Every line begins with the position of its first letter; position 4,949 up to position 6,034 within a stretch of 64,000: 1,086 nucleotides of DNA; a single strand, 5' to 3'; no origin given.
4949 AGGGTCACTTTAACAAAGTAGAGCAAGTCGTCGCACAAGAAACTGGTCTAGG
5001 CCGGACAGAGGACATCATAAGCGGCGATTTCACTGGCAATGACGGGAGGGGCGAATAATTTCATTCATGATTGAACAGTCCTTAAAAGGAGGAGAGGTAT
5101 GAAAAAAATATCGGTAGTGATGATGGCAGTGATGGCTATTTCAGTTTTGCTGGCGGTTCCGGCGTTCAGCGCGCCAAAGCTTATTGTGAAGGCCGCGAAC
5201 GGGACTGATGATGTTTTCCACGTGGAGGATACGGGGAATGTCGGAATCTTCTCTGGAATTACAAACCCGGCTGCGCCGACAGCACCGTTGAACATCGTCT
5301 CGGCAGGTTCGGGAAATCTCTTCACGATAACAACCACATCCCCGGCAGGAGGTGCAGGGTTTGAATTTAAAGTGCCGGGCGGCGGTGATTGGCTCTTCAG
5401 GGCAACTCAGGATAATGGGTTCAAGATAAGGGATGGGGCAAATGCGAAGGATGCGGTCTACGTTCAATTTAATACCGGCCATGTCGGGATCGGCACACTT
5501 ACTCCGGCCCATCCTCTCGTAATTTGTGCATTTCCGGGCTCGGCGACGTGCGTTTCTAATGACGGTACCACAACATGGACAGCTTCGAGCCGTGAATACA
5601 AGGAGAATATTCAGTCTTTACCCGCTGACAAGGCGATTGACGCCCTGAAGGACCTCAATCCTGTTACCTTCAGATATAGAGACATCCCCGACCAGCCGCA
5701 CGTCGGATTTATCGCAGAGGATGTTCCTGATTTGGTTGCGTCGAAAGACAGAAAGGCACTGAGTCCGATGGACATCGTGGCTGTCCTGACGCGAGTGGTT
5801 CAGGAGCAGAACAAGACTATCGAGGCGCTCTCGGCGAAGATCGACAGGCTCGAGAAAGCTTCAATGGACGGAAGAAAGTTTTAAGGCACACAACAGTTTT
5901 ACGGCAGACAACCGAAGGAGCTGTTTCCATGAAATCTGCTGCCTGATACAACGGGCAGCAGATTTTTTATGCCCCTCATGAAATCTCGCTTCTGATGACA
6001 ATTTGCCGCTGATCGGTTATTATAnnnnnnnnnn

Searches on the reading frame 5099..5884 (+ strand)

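Call 19: search_protein_families(library=pfam, proteins=[window:5099-5884:+], max_evalue=0.0001)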
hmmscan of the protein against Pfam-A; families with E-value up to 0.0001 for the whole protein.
window:5099-5884:+ (261 aa): 1 family
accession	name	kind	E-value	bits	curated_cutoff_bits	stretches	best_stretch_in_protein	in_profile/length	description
PF13884.11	Peptidase_S74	-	7.3e-11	42.6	22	1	163-211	1-51/58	Chaperone of endosialidase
